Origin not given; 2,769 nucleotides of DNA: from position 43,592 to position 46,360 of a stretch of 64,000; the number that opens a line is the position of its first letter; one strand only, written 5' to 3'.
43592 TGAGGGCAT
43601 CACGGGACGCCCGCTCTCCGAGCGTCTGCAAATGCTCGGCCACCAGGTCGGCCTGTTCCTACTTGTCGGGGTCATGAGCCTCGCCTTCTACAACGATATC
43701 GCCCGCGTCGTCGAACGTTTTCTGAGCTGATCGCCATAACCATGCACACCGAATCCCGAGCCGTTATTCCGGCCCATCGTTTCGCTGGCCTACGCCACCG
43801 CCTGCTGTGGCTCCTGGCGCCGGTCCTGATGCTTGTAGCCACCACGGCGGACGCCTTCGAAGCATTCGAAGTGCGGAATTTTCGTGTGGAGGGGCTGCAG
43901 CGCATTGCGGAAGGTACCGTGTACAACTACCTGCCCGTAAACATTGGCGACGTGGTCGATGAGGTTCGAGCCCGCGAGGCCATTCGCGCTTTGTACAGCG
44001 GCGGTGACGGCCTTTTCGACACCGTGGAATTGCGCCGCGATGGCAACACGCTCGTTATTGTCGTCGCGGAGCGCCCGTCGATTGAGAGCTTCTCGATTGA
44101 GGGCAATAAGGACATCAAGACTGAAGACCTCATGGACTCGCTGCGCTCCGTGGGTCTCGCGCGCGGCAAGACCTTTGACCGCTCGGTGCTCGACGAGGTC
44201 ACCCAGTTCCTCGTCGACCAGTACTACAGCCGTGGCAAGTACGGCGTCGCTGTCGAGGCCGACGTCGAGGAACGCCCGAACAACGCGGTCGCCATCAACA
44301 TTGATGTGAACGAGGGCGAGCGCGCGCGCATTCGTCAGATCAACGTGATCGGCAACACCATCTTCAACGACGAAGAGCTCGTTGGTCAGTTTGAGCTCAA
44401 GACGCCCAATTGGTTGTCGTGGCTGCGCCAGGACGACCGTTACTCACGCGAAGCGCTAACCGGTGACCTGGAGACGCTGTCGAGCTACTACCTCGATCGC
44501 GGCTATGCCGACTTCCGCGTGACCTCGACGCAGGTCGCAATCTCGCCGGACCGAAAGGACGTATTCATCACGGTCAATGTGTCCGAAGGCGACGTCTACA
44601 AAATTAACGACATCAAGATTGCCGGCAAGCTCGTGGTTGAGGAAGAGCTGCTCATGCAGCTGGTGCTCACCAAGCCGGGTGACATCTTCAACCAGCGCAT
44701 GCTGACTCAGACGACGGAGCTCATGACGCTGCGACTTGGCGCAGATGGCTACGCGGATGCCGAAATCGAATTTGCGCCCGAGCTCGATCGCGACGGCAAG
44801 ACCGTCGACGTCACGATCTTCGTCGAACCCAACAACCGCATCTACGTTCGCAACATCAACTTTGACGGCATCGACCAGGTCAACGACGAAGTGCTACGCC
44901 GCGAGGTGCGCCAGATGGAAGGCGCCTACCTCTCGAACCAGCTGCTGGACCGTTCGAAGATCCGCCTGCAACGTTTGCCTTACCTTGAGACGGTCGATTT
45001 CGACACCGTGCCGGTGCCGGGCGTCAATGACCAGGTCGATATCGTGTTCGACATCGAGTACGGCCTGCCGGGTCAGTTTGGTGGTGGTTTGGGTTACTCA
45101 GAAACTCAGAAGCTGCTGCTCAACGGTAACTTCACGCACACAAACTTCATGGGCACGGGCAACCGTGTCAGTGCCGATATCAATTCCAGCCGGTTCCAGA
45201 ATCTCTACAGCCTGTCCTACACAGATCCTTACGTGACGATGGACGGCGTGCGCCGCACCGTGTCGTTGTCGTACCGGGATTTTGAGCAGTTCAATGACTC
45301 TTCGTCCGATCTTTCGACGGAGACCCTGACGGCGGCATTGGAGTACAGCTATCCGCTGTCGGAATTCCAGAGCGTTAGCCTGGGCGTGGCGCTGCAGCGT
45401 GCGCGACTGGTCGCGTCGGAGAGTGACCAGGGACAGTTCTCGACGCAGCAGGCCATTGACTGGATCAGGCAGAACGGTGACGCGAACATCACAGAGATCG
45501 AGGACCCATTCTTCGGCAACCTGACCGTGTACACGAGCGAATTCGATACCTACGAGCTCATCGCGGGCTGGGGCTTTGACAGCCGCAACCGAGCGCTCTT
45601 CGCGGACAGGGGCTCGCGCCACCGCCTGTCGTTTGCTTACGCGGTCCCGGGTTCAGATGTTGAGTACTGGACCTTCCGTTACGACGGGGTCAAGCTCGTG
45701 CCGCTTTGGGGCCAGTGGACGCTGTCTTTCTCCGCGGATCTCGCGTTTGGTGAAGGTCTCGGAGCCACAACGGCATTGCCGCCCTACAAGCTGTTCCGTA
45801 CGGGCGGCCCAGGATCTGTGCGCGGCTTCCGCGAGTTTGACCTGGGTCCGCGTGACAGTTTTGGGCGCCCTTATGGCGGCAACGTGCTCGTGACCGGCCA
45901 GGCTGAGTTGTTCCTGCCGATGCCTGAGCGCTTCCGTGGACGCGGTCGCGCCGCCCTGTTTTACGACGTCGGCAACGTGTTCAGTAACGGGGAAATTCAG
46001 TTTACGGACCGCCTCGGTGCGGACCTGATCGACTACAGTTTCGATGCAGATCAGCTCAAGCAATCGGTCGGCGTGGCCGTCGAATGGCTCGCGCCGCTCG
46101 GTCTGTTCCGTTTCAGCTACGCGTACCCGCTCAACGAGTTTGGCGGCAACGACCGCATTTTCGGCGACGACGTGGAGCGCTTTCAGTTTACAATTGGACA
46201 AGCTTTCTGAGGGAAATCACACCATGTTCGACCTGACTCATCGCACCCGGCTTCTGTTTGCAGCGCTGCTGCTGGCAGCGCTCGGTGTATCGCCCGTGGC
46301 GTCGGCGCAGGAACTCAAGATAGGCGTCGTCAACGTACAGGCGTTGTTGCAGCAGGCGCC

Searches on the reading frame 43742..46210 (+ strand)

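Call 93: search_protein_families(library=pfam, proteins=[window:43742-46210:+], max_evalue=0.00001)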
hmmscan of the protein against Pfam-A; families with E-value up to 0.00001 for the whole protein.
window:43742-46210:+ (822 aa): 3 families
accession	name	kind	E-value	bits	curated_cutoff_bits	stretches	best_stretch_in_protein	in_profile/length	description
PF01103.29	Omp85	-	8e-65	219.9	24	1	468-822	1-325/325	Omp85 superfamily domain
PF07244.20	POTRA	-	2.2e-60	201.8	21.3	4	196-283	2-79/79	Surface antigen variable number repeat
PF08478.15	POTRA_1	-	6.4e-07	30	23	0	196-240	2-44/69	POTRA domain, FtsQ-type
